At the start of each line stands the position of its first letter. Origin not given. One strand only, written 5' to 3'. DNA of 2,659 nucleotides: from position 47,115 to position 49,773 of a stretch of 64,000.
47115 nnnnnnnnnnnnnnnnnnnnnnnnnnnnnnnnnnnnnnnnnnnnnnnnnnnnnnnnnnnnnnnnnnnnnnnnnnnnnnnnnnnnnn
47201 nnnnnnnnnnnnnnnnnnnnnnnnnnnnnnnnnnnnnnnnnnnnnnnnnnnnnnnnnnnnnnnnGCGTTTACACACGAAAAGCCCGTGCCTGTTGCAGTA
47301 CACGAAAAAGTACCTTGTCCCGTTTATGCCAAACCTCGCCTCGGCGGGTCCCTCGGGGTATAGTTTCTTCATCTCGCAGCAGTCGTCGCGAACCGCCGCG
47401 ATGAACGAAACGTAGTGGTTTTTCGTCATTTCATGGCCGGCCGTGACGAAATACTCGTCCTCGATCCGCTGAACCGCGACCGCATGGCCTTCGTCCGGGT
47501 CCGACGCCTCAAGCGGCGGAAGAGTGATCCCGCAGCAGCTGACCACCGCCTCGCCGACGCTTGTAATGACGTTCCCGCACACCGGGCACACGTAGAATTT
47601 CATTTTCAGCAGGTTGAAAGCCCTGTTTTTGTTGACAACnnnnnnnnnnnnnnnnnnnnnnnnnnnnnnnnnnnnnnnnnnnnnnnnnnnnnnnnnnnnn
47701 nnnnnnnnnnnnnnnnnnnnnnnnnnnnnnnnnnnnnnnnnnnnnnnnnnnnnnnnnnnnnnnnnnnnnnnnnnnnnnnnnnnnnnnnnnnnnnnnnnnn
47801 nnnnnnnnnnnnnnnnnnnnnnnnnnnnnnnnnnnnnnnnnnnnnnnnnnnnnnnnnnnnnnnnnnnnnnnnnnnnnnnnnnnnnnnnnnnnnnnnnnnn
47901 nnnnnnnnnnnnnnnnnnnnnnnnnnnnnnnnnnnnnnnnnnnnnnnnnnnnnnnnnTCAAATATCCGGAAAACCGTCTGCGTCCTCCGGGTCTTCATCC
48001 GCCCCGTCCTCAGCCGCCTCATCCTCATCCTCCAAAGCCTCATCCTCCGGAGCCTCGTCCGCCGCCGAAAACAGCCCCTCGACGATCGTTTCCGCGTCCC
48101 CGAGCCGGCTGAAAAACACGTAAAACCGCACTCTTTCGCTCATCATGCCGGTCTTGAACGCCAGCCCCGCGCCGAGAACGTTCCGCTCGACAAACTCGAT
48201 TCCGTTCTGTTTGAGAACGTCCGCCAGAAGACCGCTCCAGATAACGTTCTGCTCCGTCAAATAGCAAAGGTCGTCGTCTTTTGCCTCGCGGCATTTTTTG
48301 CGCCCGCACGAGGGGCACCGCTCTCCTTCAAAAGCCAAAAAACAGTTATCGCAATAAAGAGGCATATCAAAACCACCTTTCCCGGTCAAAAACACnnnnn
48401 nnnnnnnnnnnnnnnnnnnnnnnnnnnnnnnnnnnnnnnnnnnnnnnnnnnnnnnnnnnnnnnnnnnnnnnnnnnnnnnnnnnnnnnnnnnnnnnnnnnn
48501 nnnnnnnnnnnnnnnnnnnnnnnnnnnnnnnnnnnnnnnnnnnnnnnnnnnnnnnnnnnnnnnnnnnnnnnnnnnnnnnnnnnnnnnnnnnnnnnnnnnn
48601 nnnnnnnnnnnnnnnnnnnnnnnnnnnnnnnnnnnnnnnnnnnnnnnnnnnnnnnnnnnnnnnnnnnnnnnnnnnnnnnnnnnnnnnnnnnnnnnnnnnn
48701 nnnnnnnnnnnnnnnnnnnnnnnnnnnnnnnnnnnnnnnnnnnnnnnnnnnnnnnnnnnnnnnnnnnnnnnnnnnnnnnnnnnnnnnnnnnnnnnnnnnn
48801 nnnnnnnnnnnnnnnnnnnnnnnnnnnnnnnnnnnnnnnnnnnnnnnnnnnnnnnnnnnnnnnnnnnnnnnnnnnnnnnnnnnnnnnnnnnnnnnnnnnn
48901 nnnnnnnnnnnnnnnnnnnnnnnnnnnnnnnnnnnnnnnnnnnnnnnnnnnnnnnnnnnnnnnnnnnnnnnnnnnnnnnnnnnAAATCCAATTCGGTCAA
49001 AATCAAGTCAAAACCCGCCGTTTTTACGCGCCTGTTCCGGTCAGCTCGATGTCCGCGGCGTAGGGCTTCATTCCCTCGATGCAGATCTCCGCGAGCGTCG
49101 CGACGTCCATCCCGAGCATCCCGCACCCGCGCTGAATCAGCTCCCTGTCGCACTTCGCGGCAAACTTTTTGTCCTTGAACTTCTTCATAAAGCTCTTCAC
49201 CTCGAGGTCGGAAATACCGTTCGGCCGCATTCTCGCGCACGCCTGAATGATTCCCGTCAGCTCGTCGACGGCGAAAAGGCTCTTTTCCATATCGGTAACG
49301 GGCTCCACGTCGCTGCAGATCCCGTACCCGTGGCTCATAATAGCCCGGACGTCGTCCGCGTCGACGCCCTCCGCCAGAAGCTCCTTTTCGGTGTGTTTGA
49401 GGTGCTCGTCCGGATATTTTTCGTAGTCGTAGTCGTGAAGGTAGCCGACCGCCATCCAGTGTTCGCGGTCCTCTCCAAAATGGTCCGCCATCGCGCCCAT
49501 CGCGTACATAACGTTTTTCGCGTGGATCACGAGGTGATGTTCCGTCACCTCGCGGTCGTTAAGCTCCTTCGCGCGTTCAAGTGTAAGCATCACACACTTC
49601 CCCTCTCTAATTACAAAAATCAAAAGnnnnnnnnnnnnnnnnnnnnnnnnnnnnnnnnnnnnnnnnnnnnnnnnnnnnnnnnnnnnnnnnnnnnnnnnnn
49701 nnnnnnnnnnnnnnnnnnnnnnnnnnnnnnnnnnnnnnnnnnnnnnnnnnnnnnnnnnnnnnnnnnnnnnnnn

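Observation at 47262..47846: Fusion of an XRE-type HTH domain to a complete desulfoferrodoxin (superoxide reductase) module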

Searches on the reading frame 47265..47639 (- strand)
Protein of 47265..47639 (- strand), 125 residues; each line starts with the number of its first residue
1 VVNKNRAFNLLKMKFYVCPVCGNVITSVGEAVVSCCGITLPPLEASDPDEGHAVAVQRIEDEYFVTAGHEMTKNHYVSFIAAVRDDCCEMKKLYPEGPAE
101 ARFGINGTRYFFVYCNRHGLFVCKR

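Call 27: search_protein_representatives(protein=window:47265-47639:-)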
Query: 125 residues. Proteins with E-value up to 0.001 (for the whole library): 1044; up to 1e-10: 449; up to 1e-30: 38. The best 150 are listed.
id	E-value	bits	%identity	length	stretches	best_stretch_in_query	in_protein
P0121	4.2e-45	169.3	58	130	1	2-121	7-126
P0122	2.9e-43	163.3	55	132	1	2-123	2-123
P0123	4.9e-42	159.3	64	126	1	12-123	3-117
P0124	1.4e-41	157.9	69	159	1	1-100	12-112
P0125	4.3e-41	156.3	61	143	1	16-124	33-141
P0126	2.3e-40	154.0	54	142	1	3-122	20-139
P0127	7.2e-40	152.4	54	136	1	1-121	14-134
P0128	1.4e-39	151.4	59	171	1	11-121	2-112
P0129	1.5e-39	151.3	57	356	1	1-121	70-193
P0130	3.2e-39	150.2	53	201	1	1-121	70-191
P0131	3.7e-39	150.0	58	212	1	3-122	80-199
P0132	4.6e-39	149.7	54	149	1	1-124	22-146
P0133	2.9e-38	147.2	52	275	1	1-122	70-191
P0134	1.9e-37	144.5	59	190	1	2-116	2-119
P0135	2.1e-37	144.4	55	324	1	3-121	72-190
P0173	2.5e-27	111.8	42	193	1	2-121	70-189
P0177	1.2e-26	109.6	42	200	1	2-121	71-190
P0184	2.7e-25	105.2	45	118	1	12-121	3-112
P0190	8.7e-25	103.6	38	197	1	7-121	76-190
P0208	1.1e-23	100.0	43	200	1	5-122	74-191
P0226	8.1e-23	97.2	40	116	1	11-123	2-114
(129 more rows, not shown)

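Call 58: find_encoding_contigs(protein=P0184, flank=4000, max_places=4)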
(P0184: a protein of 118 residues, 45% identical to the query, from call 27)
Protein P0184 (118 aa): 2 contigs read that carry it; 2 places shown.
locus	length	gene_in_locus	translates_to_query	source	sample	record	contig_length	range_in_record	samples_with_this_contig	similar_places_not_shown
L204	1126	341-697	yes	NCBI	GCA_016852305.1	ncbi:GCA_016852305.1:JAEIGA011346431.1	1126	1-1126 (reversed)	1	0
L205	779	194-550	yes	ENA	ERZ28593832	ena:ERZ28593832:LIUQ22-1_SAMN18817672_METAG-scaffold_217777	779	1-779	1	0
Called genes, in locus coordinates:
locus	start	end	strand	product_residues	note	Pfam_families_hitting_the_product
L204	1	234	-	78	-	?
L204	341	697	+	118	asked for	-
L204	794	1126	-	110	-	?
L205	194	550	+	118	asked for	-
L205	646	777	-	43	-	?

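Call 60: find_encoding_contigs(protein=P0226, flank=4000, max_places=4)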
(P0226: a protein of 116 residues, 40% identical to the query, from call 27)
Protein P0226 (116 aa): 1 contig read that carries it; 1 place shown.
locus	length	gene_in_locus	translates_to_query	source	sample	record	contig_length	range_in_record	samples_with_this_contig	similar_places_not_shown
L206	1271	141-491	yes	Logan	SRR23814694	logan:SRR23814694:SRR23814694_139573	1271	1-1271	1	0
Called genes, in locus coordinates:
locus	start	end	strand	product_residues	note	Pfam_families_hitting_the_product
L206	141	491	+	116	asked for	-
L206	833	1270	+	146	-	?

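Call 86: find_encoding_contigs(protein=P0190, flank=1500, max_places=2)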
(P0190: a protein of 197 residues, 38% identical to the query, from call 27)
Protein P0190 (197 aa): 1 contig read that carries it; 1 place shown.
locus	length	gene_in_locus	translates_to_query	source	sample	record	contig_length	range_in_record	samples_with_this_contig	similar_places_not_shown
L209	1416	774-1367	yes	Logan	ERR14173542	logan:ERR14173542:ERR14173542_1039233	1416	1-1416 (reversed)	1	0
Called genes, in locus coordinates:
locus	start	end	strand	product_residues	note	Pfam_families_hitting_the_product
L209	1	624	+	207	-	?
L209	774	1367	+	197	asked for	PF12844:HTH_19 (weak), PF13560:HTH_31, PF01381:HTH_3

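Call 87: find_encoding_contigs(protein=P0208, flank=1500, max_places=2)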
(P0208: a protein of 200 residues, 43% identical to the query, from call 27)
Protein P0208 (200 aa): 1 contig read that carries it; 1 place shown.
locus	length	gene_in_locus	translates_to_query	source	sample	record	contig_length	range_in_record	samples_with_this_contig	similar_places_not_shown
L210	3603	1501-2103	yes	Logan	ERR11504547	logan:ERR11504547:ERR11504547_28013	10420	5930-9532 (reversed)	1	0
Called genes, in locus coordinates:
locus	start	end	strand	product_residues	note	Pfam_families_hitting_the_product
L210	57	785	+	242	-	PF00376:MerR, PF13411:MerR_1, PF09278:MerR-DNA-bind (weak), PF07739:TipAS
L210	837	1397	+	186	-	PF28474:DUF8412, PF13376:OmdA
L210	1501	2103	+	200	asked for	PF12844:HTH_19 (weak), PF13560:HTH_31, PF01381:HTH_3, PF13384:HTH_23 (faint)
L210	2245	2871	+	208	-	PF00583:Acetyltransf_1 (weak), PF13508:Acetyltransf_7 (weak)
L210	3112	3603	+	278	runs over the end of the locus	PF13481:AAA_25, PF03796:DnaB_C (weak)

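Call 88: find_encoding_contigs(protein=P0177, flank=1500, max_places=2)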
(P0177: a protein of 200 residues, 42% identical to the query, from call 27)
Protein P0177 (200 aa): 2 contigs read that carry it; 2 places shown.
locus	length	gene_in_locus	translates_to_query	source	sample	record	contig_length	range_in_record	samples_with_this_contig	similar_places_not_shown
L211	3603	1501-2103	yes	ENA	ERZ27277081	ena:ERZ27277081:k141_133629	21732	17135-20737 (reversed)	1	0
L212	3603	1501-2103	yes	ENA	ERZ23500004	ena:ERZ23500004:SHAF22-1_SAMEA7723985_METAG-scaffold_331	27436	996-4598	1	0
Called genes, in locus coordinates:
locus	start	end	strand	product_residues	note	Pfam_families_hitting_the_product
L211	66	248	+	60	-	-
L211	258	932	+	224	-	PF02525:Flavodoxin_2, PF03358:FMN_red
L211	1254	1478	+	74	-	-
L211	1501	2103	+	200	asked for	PF13560:HTH_31 (weak), PF01381:HTH_3, PF06397:Desulfoferrod_N (faint)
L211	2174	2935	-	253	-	PF01113:DapB_N, PF05173:DapB_C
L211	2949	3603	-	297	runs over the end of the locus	PF00701:DHDPS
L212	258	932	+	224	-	PF02525:Flavodoxin_2, PF03358:FMN_red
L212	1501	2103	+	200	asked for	PF13560:HTH_31 (weak), PF01381:HTH_3, PF06397:Desulfoferrod_N (faint)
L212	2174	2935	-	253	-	PF01113:DapB_N, PF05173:DapB_C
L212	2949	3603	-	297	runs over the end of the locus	PF00701:DHDPS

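Call 89: find_encoding_contigs(protein=P0173, flank=1500, max_places=2)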
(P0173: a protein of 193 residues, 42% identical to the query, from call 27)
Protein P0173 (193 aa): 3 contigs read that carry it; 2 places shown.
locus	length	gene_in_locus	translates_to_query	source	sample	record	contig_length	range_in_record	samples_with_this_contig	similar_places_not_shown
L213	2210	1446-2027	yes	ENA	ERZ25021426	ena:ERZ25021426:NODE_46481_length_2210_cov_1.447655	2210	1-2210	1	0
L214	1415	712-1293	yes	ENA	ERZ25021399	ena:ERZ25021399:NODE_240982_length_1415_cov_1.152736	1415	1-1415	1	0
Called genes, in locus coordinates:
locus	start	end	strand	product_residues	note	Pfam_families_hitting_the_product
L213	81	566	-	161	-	PF12724:Flavodoxin_5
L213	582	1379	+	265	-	PF09335:VTT_dom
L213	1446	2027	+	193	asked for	PF12844:HTH_19 (weak), PF13560:HTH_31, PF01381:HTH_3, PF13443:HTH_26 (faint)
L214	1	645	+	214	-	?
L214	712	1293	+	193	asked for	PF12844:HTH_19 (weak), PF13560:HTH_31, PF01381:HTH_3, PF13443:HTH_26 (faint)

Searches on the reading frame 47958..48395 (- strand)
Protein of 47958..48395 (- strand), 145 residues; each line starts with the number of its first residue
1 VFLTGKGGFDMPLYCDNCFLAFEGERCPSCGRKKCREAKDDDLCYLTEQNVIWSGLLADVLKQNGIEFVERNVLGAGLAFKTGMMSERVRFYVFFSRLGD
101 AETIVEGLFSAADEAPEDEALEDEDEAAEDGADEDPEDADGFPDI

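Call 3: search_protein_families(library=pfam, proteins=[window:47958-48395:-], max_evalue=1)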
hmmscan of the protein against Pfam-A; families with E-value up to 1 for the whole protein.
window:47958-48395:- (145 aa): 0 families

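Call 4: search_protein_families(library=ncbifam, proteins=[window:47958-48395:-], max_evalue=1)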
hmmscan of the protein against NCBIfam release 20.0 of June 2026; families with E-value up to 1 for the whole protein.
window:47958-48395:- (145 aa): 2 families
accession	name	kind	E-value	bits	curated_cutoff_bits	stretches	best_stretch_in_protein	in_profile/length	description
NF047869.1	myo_kin_aldol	exception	0.18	10.1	600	1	57-90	260-293/586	bifunctional 5-dehydro-2-deoxygluconokinase/5-dehydro-2-deoxyphosphogluconate aldolase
NF041664.1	RNAP_arch_Epp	equivalog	0.88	9.5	50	0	15-35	3-23/57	transcription elongation factor subunit Spt4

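Call 56: search_protein_families(library=pfam, proteins=[window:47958-48365:-], max_evalue=0.01)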
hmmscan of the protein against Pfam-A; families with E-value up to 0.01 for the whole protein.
window:47958-48365:- (135 aa): 0 families
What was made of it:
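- Tried and rejected: The zinc-ribbon / acidic-tail neighbour has no Pfam or NCBIfam family (calls 3, 4, 56).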

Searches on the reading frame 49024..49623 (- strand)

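Call 21: search_protein_families(library=pfam, proteins=[window:49024-49623:-], max_evalue=0.001)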
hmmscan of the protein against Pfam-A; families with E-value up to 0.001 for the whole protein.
window:49024-49623:- (199 aa): 1 family
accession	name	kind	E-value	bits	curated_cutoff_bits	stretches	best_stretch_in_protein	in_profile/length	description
PF01966.28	HD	-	9.8e-05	23.1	22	1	33-98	3-85/116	HD domain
